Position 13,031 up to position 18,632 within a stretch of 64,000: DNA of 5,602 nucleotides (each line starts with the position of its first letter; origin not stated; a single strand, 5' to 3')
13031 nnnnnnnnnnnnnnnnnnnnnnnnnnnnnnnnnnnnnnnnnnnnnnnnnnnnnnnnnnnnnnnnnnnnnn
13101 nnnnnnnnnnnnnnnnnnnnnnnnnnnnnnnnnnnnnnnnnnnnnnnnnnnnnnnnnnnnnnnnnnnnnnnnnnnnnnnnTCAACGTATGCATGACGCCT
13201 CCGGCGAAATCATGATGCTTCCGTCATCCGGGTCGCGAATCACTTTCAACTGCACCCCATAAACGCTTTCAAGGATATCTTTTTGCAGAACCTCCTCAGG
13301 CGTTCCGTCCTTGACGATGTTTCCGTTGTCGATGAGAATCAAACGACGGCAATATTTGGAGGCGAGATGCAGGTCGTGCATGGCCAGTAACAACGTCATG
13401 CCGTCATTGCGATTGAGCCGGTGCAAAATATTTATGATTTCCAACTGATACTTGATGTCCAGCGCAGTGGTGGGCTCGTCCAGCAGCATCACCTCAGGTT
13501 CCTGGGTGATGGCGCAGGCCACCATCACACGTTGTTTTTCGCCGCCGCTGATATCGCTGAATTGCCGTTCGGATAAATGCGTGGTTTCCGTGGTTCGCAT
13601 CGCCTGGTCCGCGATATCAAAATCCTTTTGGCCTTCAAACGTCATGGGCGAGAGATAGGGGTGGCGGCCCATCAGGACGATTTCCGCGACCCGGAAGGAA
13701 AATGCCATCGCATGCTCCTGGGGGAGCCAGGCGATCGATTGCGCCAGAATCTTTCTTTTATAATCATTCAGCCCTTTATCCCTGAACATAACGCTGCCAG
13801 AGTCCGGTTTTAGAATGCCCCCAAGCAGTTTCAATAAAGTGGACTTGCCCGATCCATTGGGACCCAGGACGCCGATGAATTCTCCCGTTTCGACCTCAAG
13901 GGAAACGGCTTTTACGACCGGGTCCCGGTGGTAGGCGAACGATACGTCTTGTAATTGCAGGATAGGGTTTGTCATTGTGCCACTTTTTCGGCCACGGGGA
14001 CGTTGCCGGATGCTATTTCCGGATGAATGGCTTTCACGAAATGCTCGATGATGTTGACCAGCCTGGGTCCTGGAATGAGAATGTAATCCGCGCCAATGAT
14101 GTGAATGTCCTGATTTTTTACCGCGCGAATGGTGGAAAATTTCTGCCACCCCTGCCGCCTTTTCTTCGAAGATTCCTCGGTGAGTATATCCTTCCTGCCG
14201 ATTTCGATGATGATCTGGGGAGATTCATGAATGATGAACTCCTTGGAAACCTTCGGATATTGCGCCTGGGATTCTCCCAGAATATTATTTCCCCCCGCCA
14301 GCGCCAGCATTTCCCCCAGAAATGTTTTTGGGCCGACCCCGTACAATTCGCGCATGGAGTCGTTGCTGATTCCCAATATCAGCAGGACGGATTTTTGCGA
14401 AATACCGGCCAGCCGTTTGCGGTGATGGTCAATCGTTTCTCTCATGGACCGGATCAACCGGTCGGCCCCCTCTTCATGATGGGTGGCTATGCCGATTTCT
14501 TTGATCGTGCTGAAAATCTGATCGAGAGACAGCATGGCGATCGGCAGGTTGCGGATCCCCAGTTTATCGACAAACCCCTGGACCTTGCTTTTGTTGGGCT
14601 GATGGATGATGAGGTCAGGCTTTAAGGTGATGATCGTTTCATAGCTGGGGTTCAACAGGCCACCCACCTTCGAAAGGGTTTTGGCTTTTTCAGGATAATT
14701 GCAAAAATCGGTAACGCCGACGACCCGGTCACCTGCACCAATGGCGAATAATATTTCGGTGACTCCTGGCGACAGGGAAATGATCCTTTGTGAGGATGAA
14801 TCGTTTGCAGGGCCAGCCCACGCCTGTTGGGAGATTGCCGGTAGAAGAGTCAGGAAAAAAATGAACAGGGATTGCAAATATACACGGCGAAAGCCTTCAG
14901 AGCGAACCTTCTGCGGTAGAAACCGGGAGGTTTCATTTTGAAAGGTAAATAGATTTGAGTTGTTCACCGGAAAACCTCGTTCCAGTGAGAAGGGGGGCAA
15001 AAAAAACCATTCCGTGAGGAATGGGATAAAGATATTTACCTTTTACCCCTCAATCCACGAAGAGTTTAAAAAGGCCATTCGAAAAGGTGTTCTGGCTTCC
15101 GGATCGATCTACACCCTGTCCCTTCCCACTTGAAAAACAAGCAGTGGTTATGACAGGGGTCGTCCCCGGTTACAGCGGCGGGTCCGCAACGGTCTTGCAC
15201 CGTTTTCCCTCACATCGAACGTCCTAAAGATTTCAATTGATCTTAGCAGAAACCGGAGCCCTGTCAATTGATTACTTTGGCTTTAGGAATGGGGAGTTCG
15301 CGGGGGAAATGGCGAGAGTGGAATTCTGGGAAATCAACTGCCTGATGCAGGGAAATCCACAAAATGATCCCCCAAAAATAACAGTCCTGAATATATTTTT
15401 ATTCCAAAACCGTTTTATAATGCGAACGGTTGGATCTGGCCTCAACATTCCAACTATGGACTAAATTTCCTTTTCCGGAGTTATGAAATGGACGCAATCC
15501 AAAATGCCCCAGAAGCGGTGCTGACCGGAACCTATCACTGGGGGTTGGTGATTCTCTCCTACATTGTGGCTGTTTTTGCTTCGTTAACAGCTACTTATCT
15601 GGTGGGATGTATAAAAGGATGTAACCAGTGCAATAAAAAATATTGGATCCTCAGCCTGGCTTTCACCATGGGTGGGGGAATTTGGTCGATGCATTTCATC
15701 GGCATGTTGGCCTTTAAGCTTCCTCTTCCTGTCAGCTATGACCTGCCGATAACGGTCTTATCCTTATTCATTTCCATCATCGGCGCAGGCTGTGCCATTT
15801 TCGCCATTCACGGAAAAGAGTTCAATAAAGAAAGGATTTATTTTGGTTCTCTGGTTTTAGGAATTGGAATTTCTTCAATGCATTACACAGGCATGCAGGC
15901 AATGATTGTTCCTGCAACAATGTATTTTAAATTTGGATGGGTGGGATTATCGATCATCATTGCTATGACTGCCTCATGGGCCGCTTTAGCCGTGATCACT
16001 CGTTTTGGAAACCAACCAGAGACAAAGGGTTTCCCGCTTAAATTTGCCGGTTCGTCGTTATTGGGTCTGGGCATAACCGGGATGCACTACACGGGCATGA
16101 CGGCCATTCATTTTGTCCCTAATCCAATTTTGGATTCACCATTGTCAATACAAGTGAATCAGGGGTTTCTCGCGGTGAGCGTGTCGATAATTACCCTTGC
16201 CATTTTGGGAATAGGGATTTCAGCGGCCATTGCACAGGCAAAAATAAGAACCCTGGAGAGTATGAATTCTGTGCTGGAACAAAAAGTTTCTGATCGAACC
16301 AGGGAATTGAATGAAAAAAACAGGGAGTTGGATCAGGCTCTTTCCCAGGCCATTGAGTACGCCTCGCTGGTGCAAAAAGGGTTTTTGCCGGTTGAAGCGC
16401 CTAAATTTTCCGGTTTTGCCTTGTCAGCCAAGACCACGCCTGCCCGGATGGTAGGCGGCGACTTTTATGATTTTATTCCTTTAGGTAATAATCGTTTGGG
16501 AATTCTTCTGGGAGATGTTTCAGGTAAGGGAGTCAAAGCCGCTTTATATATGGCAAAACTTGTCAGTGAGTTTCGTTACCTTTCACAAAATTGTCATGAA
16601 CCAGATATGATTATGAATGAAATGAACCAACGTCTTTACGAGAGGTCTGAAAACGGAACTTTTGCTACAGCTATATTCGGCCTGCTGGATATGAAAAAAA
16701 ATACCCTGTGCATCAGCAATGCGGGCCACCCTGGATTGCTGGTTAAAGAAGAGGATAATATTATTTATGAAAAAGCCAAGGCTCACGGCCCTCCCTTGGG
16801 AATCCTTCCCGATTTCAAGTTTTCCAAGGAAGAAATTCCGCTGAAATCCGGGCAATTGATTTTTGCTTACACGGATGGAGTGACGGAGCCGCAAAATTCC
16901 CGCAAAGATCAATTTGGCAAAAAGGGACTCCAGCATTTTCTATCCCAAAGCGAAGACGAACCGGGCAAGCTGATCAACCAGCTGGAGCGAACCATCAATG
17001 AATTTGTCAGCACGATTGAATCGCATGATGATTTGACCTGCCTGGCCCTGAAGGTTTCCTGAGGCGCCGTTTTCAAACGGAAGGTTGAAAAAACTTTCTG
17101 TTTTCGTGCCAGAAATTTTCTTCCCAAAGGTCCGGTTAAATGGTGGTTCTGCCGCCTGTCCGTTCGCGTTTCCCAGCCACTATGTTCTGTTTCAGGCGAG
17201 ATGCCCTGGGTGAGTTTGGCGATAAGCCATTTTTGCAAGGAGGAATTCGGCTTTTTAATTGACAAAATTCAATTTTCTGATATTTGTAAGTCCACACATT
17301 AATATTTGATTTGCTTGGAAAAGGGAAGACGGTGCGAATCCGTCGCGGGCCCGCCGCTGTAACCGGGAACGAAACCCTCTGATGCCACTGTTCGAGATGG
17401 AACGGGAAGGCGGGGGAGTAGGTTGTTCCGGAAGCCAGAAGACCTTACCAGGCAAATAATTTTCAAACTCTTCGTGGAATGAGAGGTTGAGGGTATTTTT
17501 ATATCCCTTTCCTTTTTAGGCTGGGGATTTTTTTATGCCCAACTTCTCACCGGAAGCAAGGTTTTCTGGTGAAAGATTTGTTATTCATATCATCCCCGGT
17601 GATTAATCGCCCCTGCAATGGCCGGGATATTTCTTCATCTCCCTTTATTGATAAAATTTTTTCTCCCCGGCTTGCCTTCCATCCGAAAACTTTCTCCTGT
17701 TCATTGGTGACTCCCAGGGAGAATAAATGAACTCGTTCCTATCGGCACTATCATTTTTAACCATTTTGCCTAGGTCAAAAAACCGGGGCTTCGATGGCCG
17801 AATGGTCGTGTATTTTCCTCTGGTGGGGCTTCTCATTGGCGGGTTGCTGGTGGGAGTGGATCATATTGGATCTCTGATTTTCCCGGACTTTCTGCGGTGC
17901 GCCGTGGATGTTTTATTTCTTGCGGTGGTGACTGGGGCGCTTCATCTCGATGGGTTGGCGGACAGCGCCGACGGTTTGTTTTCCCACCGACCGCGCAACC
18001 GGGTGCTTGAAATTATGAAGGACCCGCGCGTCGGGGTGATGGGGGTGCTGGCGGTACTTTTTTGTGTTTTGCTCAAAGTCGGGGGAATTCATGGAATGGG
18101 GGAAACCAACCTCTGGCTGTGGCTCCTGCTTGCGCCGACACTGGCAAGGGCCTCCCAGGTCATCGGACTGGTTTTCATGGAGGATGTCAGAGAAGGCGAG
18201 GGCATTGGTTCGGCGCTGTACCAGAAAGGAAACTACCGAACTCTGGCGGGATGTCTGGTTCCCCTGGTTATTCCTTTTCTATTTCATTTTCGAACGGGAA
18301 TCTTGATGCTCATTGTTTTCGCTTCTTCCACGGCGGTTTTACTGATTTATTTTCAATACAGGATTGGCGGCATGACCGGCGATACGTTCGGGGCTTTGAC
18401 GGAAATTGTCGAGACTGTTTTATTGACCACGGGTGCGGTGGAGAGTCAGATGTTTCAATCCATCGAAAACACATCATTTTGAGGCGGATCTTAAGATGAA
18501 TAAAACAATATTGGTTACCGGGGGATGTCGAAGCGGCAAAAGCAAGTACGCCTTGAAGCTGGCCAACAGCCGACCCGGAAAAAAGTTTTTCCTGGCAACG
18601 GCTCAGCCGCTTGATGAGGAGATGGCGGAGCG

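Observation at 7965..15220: B12-riboswitch uptake operon runs on into three non-canonical genes (494-aa TonB-like, 9-repeat Ca-loop protein, lipoprotein cytochrome c)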

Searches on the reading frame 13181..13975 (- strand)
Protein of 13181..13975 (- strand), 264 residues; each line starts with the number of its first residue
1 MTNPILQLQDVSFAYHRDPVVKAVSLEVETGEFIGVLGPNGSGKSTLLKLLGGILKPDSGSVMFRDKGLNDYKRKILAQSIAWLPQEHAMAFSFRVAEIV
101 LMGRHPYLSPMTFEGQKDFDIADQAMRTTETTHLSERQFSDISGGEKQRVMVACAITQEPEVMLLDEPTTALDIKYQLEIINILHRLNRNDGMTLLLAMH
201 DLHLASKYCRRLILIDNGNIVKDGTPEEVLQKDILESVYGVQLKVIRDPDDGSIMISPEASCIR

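Call 3: search_protein_families(library=pfam, proteins=[window:13181-13975:-], max_evalue=0.01)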
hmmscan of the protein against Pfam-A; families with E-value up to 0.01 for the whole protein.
window:13181-13975:- (264 aa): 7 families
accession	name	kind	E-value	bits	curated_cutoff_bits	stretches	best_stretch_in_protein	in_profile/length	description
PF00005.33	ABC_tran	-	3.1e-32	112.5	25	1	22-170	2-137/137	ABC transporter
PF13304.12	AAA_21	-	1.1e-09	39.3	27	2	118-204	210-302/304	AAA domain, putative AbiEii toxin, Type IV TA system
PF02463.25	SMC_N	-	1.7e-05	24.8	40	1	32-189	25-188/220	RecF/RecN/SMC N terminal domain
PF13555.12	AAA_29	-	0.003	17.7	27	1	32-55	23-46/61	P-loop containing region of AAA domain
PF25199.1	nSTAND_NTPase5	-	0.004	17.4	34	0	28-70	38-81/145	Novel STAND NTPase 5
PF13476.12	AAA_23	-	0.0058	17.7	27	1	33-58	21-46/201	AAA domain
PF13238.12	AAA_18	-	0.0085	17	29.4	0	34-52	1-19/128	AAA domain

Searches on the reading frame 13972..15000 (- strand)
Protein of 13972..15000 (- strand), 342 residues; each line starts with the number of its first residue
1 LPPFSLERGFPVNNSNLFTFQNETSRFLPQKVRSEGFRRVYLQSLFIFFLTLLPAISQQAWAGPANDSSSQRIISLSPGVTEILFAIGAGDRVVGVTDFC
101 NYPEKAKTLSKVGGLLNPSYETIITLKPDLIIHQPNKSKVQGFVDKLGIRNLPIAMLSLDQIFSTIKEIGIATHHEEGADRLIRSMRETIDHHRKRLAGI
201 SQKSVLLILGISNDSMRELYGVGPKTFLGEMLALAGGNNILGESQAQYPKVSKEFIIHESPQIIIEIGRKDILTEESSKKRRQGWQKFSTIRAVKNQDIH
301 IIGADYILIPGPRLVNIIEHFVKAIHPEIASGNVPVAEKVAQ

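Call 3: search_protein_families(library=pfam, proteins=[window:13972-15000:-], max_evalue=0.01)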
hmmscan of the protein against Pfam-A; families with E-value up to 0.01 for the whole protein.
window:13972-15000:- (342 aa): 1 family
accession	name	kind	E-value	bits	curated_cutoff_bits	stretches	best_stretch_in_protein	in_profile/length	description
PF01497.23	Peripla_BP_2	-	5.5e-28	98.4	27.5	1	73-305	1-234/235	Periplasmic binding protein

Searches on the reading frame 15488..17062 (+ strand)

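Call 8: search_protein_families(library=pfam, proteins=[window:15488-17062:+], max_evalue=0.0001)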
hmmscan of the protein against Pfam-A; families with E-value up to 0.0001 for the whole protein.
window:15488-17062:+ (524 aa): 2 families
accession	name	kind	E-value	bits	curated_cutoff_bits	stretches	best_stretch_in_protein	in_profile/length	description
PF03707.21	MHYT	-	3.9e-46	155.3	21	3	62-117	1-56/59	Bacterial signalling protein N terminal repeat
PF07228.17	SpoIIE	-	5.7e-46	157.3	25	1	334-523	2-191/192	Stage II sporulation protein E (SpoIIE)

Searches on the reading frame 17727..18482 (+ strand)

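Call 8: search_protein_families(library=pfam, proteins=[window:17727-18482:+], max_evalue=0.0001)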
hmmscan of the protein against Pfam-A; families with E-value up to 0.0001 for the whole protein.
window:17727-18482:+ (251 aa): 1 family
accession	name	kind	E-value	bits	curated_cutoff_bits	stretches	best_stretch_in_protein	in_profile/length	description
PF02654.20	CobS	-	5e-50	171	23.2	1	7-233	1-206/207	Cobalamin-5-phosphate synthase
